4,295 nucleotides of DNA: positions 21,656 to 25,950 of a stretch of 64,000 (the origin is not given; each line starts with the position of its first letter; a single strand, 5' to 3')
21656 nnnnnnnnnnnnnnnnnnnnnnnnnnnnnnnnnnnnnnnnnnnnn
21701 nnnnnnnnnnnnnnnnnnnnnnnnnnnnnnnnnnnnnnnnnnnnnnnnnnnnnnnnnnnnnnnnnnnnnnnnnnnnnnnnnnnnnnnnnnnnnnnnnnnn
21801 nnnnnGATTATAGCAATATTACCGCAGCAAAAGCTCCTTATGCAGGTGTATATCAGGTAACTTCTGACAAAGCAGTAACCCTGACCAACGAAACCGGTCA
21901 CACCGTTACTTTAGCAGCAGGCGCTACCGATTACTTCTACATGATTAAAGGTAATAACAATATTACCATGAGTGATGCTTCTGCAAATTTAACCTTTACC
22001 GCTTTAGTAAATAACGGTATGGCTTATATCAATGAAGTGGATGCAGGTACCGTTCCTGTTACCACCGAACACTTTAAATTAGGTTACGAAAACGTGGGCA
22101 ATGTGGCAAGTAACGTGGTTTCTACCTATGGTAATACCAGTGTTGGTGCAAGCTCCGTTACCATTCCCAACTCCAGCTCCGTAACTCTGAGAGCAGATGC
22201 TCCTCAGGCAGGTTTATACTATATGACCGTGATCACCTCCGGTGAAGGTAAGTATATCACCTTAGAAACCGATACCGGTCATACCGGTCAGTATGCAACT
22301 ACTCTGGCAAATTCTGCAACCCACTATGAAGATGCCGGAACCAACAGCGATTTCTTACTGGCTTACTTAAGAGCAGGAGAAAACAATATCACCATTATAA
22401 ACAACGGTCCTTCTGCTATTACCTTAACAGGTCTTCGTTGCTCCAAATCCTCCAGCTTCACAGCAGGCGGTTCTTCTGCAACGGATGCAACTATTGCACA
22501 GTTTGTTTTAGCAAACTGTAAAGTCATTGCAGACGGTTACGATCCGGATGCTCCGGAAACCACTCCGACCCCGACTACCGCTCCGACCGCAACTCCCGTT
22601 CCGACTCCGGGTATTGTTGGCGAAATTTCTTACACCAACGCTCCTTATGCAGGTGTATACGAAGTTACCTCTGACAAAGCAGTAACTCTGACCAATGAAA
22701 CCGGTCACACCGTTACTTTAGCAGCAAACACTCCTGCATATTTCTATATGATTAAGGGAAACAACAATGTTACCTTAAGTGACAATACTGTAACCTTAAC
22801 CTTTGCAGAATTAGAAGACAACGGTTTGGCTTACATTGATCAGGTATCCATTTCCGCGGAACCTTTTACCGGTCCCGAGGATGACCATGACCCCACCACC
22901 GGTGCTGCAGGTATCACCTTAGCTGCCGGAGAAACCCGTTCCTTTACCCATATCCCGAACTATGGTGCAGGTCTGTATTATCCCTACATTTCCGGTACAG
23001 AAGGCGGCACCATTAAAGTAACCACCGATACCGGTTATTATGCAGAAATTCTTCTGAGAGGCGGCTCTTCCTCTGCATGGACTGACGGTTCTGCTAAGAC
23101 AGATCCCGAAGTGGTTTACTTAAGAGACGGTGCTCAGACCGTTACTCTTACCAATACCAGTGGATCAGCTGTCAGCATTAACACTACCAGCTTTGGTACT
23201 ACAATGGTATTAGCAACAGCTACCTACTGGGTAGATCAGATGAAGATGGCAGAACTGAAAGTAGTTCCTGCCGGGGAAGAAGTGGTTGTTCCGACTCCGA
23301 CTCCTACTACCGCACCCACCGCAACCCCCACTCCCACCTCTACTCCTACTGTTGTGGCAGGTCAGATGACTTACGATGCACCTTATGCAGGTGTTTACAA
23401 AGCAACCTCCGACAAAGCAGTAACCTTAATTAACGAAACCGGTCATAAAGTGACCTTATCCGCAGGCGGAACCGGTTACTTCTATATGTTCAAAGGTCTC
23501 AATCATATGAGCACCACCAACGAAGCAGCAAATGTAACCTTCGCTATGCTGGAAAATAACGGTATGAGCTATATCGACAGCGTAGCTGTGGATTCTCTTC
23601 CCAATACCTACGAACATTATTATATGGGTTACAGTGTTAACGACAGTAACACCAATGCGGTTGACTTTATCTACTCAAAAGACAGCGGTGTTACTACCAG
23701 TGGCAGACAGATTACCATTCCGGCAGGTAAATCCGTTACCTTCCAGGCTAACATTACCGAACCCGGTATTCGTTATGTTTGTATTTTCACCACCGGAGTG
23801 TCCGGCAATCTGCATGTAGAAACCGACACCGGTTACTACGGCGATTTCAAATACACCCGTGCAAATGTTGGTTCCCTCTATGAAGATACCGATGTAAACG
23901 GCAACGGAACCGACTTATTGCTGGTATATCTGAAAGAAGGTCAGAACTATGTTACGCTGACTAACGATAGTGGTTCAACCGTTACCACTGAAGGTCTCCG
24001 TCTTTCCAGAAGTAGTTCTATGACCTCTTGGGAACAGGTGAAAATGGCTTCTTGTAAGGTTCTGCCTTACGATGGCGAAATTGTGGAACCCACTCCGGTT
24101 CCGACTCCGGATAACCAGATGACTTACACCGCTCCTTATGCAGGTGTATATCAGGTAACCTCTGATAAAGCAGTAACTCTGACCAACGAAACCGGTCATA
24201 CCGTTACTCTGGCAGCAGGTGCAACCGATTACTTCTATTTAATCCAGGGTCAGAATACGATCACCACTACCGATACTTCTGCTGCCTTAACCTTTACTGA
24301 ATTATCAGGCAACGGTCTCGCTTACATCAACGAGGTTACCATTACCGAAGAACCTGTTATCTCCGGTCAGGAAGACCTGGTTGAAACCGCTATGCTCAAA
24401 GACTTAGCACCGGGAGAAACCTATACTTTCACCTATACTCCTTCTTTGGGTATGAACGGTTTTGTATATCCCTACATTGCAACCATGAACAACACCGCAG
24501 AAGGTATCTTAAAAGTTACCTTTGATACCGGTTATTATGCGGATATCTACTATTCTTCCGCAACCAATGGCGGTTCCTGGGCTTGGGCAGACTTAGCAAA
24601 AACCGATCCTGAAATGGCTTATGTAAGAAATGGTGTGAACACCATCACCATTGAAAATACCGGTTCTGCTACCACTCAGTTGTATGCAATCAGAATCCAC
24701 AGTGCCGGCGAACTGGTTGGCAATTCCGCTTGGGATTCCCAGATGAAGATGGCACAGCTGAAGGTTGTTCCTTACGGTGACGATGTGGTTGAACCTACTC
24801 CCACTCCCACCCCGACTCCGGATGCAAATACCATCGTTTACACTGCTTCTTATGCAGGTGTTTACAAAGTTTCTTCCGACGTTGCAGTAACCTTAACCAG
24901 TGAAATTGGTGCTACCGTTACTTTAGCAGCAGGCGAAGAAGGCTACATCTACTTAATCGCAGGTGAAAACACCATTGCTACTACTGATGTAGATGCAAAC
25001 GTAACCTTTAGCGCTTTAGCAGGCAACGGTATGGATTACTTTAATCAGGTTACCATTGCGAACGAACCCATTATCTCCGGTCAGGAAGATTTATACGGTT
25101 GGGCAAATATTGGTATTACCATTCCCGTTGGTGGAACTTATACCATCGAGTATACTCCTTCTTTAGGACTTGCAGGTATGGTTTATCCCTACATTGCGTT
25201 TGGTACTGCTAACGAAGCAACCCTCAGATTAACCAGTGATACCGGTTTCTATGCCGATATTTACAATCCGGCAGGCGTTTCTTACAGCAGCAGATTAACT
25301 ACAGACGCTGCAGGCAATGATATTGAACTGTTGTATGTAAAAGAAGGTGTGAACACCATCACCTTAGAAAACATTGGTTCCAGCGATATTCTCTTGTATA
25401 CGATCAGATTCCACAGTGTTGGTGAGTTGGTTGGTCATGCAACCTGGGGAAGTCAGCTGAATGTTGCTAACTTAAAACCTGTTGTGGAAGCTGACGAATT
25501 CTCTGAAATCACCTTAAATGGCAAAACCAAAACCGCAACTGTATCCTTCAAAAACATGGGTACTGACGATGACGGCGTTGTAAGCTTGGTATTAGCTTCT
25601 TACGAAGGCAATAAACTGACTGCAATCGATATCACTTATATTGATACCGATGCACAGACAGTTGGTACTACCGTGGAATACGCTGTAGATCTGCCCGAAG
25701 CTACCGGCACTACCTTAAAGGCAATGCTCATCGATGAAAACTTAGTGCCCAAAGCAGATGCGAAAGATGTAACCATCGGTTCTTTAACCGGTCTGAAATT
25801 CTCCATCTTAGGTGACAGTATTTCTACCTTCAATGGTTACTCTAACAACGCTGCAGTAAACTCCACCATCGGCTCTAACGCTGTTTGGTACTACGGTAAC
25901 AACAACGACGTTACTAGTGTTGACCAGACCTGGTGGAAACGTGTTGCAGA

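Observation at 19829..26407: Giant secreted protein joining an alkaline-phosphatase domain to an SGNH esterase domain across ~1,300 aa of binding-type modules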

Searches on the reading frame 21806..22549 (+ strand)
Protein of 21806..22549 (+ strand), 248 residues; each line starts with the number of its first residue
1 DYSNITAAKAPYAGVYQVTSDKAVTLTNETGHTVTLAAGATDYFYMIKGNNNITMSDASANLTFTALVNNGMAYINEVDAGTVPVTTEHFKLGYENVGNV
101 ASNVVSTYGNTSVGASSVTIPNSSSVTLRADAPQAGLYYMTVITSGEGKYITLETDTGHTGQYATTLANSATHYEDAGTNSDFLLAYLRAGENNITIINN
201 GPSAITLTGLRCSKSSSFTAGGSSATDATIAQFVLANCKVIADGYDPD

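Call 35: search_protein_representatives(alignment_id=A1)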
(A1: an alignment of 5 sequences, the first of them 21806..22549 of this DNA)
Query: 5 sequences, 226 profile positions. Proteins with E-value up to 0.001 (for the whole library): 40; up to 1e-10: 31; up to 1e-30: 26. The best 40 are listed.
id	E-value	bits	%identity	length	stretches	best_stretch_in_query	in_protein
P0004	0.0e+00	1524.1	-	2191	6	4-225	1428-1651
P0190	2.1e-274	920.5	-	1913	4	5-225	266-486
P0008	5.0e-171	582.3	-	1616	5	4-225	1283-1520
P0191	2.8e-166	566.8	-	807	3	5-213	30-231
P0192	4.2e-107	373.3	-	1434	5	3-220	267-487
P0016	1.6e-100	351.7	-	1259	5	4-214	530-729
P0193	1.0e-96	339.3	-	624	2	3-221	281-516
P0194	4.7e-86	304.4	-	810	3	4-216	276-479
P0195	2.6e-84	298.7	-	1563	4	4-216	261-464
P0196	2.5e-67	243.2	-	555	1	7-224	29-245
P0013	3.2e-66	239.6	-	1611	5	3-220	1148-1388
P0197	3.4e-66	239.4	-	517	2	3-223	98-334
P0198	1.8e-65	237.1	-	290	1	5-223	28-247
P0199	1.5e-63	230.8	-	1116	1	3-223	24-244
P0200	2.6e-54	200.6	-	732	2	10-221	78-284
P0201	1.4e-52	195.0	-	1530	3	2-213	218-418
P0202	1.3e-49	185.2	-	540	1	4-210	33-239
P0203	5.5e-48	179.9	-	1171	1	4-222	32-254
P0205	3.5e-46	174.0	-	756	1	6-221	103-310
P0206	1.1e-44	169.1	-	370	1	4-221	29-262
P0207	1.4e-44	168.8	-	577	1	3-219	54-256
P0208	1.4e-39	152.4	-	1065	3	3-219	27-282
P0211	1.7e-33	132.5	-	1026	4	4-208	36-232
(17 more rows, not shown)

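Call 36: search_protein_families(library=pfam, proteins=[P0190, P0192, P0195, P0199, P0201, P0203, P0208], max_evalue=0.001)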
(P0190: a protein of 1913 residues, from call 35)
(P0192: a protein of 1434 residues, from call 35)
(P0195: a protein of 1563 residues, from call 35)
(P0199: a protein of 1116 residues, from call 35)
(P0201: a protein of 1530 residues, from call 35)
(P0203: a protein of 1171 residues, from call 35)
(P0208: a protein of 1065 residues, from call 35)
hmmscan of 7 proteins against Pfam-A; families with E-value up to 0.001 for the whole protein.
P0190 (1913 aa): 2 families
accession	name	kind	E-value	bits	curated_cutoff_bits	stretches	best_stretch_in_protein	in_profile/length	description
PF21231.2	GH141_M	-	1.2e-08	35.4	27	1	1453-1543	66-155/156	GH141 insertion domain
PF13229.12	Beta_helix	-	1.8e-07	31.3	25.9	1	1618-1738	45-148/158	Right handed beta helix region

P0192 (1434 aa): 0 families

P0195 (1563 aa): 2 families
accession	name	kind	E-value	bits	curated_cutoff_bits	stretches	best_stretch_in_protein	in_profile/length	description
PF13229.12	Beta_helix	-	4.9e-09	36.4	25.9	2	1276-1436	27-156/158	Right handed beta helix region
PF21231.2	GH141_M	-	1.9e-06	28.3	27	1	1052-1196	17-155/156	GH141 insertion domain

P0199 (1116 aa): 3 families
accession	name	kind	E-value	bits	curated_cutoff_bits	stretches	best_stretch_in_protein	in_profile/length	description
PF21231.2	GH141_M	-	4.5e-09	36.8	27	1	455-594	14-155/156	GH141 insertion domain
PF13229.12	Beta_helix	-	4.4e-07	30.1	25.9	1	628-799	11-155/158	Right handed beta helix region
PF03422.21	CBM_6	-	2.4e-05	25.1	28.9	1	989-1087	21-123/125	Carbohydrate binding module (family 6)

P0201 (1530 aa): 2 families
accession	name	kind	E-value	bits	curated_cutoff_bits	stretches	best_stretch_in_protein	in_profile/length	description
PF21231.2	GH141_M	-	9.6e-12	45.5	27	1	1017-1163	14-155/156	GH141 insertion domain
PF13229.12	Beta_helix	-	5.1e-06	26.7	25.9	1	1193-1354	12-144/158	Right handed beta helix region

P0203 (1171 aa): 2 families
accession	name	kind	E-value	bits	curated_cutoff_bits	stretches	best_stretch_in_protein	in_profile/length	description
PF21231.2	GH141_M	-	3.1e-11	43.8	27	1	658-803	14-155/156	GH141 insertion domain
PF13229.12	Beta_helix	-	1e-08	35.4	25.9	1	882-999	26-148/158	Right handed beta helix region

P0208 (1065 aa): 1 family
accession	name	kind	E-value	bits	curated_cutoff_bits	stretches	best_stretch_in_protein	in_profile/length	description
PF22768.1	SPP1_Dit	-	0.00056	20.5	25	0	62-99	60-95/97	Siphovirus-type tail component, C-terminal domain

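Call 37: search_protein_families(library=pfam, proteins=[P0211, P0191, P0194, P0193, P0200, P0205, P0196, P0197, P0202, P0207], max_evalue=0.001)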
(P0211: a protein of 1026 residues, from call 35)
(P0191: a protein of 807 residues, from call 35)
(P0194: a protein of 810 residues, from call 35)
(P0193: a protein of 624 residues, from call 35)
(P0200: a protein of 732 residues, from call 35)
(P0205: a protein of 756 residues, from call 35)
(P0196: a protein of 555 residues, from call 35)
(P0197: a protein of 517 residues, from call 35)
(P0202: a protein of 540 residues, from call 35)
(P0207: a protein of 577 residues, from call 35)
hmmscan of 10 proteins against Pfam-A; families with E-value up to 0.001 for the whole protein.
P0211 (1026 aa): 1 family
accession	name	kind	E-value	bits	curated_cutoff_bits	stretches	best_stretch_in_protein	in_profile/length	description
PF16411.10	SusF_SusE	-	0.0003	21.6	27.5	0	295-328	64-95/167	Outer membrane protein SusF_SusE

P0191 (807 aa): 2 families
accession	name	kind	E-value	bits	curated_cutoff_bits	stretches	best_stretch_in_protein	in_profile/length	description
PF22768.1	SPP1_Dit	-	6.8e-08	33.1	25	0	268-312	51-95/97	Siphovirus-type tail component, C-terminal domain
PF05899.18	Cupin_3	-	0.00032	20.8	23.5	0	270-303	36-67/74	EutQ-like cupin domain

P0194 (810 aa): 0 families

P0193 (624 aa): 0 families

P0200 (732 aa): 0 families

P0205 (756 aa): 0 families

P0196 (555 aa): 3 families
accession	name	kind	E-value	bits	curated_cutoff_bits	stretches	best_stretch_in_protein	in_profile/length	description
PF13472.12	Lipase_GDSL_2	-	4.9e-18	66.7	32.9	1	393-543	19-177/178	GDSL-like Lipase/Acylhydrolase family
PF00657.28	Lipase_GDSL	-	3e-11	44.3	23.6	1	354-548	3-207/208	GDSL-like Lipase/Acylhydrolase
PF16255.11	Lipase_GDSL_lke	-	1.3e-10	41.4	29.2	1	350-492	1-145/203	GDSL-like Lipase/Acylhydrolase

P0197 (517 aa): 0 families

P0202 (540 aa): 0 families

P0207 (577 aa): 0 families

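Call 70: find_encoding_contigs(protein=P0199, flank=8000, max_places=3)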
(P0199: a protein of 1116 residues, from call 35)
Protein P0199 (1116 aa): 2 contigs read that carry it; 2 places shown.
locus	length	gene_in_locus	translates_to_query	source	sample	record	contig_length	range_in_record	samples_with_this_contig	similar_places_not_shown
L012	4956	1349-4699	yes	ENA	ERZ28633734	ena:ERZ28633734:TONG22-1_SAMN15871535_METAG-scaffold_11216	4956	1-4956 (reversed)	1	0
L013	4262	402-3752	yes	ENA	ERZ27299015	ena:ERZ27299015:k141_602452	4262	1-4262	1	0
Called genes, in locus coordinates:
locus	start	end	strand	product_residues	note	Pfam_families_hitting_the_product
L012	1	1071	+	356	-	?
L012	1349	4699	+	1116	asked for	PF13229:Beta_helix (faint), PF22842:Pel9A-like_beta_helix (weak), PF21231:GH141_M, PF03422:CBM_6 (weak)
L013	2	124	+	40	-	?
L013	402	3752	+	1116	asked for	PF13229:Beta_helix (faint), PF22842:Pel9A-like_beta_helix (weak), PF21231:GH141_M, PF03422:CBM_6 (weak)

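Call 71: find_encoding_contigs(protein=P0206, flank=8000, max_places=3)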
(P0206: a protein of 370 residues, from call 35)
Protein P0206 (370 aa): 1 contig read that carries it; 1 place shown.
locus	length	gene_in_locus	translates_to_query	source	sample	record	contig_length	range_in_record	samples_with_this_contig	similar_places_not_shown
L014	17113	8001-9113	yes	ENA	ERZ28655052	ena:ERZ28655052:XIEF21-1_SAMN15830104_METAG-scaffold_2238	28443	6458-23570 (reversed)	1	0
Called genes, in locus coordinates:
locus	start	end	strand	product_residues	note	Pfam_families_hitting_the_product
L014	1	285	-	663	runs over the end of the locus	PF00009:GTP_EFTU (faint), PF01926:MMR_HSR1, PF02421:FeoB_N, PF17910:FeoB_Cyto, PF07670:Gate, PF07664:FeoB_C, PF07670:Gate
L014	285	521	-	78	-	PF04023:FeoA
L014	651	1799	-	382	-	PF01817:CM_2, PF00800:PDT, PF01842:ACT (weak)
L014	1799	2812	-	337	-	PF18152:DAHP_snth_FXD, PF00793:DAHP_synth_1, PF03102:NeuB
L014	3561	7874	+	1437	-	-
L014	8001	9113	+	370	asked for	-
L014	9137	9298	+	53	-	-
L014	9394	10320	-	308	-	PF00291:PALP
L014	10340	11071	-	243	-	PF02540:NAD_synthase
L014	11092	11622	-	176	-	PF00857:Isochorismatase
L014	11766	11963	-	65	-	PF04324:Fer2_BFD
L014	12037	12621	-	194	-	PF21349:RUBY_RBDX, PF02915:Rubrerythrin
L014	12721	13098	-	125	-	PF01475:FUR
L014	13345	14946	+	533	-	PF01943:Polysacc_synt, PF01554:MatE, PF03023:MurJ, PF13440:Polysacc_synt_3 (faint)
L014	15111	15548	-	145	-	-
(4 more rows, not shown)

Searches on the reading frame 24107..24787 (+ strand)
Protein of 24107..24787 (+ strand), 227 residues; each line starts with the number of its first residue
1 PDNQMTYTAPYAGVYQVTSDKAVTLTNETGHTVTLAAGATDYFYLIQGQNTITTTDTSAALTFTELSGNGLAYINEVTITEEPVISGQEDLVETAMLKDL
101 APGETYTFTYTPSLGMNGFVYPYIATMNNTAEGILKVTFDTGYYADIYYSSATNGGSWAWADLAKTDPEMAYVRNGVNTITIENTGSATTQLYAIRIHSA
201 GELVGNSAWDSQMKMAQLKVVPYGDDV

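Call 43: predict_structure(alignment_id=A3)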
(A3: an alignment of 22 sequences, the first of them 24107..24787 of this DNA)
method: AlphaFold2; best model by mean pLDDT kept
length: 227 residues; sequences in the alignment: 22
mean_pLDDT: 93.3   pTM: 0.89
mean pLDDT of the five models: 93.3, 92.4, 92.2, 91.4, 89.6
residues with pLDDT >= 90: 186; 70-90: 34; 50-70: 7; < 50: 0
segments of 3 or more residues with pLDDT < 50: none
pLDDT, mean of each block of 10 residues (from residue 1): 93 98 97 98 98 97 97 96 91 92 98 95 90 94 95 75 87 97 96 94 90 95 76
secondary structure, 60 per line:
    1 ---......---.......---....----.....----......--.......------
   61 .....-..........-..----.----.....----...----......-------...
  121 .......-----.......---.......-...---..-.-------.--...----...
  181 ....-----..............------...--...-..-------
elements in order: E4-9 E13-19 E23-26 E31-35 E40-45 E48-54 E61-65 H67-76 E89-93 E98-100 E105-110 E118-127 E133-139 E143-149 E171-173 E178-184 E190-199 H200-203

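Call 66: fold_search(model_id=the predicted structure, library=pdb)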
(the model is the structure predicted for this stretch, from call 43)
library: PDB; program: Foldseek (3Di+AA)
matches with E <= 10: 1719; with E <= 0.001: 13
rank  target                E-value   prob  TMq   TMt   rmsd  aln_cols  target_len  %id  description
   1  5x7o_A                5.3e-06  1.00  0.34  0.07  14.6       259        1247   15  Crystal structure of Paenibacillus sp. 598K alpha-1,6-glucosyltransferase (released 2017-07-26)
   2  8uid_B                1.8e-04  0.97  0.23  0.23  20.8       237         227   12  Archaeal highly thermostable GH35 family beta-galactosidase from Desulfurococcus amyloliticus (released 2024-10-16)
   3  8hhe_B                2.0e-04  1.00  0.30  0.12  18.3       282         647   12  Crystal structure of Cry5B from Bacillus thuringiensis at 4.5 A resolution (released 2022-12-07)
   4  5iku                  2.5e-04  0.97  0.24  0.23  12.7       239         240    9  Crystal structure of the Hathewaya histolytica ColG tandem collagen-binding domain s3as3b in the presence of calcium at  (released 2017-03-15)
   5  5ifp_A                4.7e-04  0.91  0.23  0.07  17.6       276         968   13  STRUCTURE OF BETA-GALACTOSIDASE FROM ASPERGILLUS NIGER (released 2017-04-19)
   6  3rns                  5.8e-04  0.90  0.20  0.22  16.5       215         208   11  Cupin 2 conserved barrel domain protein from Leptotrichia buccalis (released 2011-05-11)
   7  8hhe_A                6.1e-04  0.99  0.30  0.12  18.1       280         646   12  Crystal structure of Cry5B from Bacillus thuringiensis at 4.5 A resolution (released 2022-12-07)
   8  8wqp_A                6.8e-04  0.98  0.26  0.25  15.9       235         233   12  Cryo-EM structure of T. pseudonana PyShell helical tube (released 2024-10-09)
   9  6vls_A                7.2e-04  0.96  0.27  0.08  17.5       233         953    9  Structure of C-terminal fragment of Vip3A toxin (released 2020-07-22)
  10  6za2_A                7.6e-04  0.89  0.24  0.07  17.2       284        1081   12  Crystal structure of dimeric latent PorU from Porphyromonas gingivalis (released 2021-09-29)
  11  4zmh_B                8.4e-04  0.84  0.23  0.07  16.5       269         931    9  Crystal structure of a five-domain GH115 alpha-Glucuronidase from the Marine Bacterium Saccharophagus degradans 2-40T (released 2016-05-04)
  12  6vls_D                9.4e-04  0.94  0.27  0.08  16.3       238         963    9  Structure of C-terminal fragment of Vip3A toxin (released 2020-07-22)
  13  4met_A                9.9e-04  0.44  0.16  0.11  18.3       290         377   11  Assigning the EPR Fine Structure Parameters of the Mn(II) Centers in Bacillus subtilis Oxalate Decarboxylase by Site-D (released 2014-03-05)
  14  2uya                  1.0e-03  0.35  0.16  0.11  19.0       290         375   11  DEL162-163 mutant of Bacillus subtilis Oxalate Decarboxylase OxdC (released 2007-08-21)
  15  6za2_B                1.1e-03  0.82  0.23  0.07  17.1       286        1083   13  Crystal structure of dimeric latent PorU from Porphyromonas gingivalis (released 2021-09-29)
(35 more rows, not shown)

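Call 69: find_homologous_proteins(query=A3, max_evalue=0.00001)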
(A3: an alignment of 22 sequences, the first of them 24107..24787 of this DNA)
Query A3 (22 sequences) (227 aa, profile of the alignment): 11 proteins with E <= 0.00001 among 8000 candidates.
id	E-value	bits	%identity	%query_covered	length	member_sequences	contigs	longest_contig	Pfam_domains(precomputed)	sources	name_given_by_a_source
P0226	1.6e-64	236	41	85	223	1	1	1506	-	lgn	-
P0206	6.5e-60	221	34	94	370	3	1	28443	-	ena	-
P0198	4.1e-59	218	52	98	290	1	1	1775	-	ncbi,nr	ncbi:MAG: hypothetical protein IJ367_04500, partial [Clostridia bacterium]|nr:hypothetical protein [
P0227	8.1e-58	214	57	90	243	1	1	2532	-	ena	-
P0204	3.2e-42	163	56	70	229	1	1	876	-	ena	-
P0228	6.9e-38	149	64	52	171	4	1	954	-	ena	-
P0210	4.2e-36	143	74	32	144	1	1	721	-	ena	-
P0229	8.5e-35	138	53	59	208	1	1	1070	-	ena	-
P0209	1.1e-34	138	65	43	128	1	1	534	-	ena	-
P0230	8.4e-31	125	57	52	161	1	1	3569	-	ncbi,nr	ncbi:MAG: hypothetical protein J6C58_00930, partial [Bacteroidaceae bacterium]|nr:hypothetical prote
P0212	5.5e-27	113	47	47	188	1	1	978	-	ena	-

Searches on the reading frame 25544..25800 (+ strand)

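Call 53: search_protein_families(library=pfam, proteins=[window:25544-25800:+], max_evalue=5)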
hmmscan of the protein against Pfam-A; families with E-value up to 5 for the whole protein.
window:25544-25800:+ (85 aa): 0 families
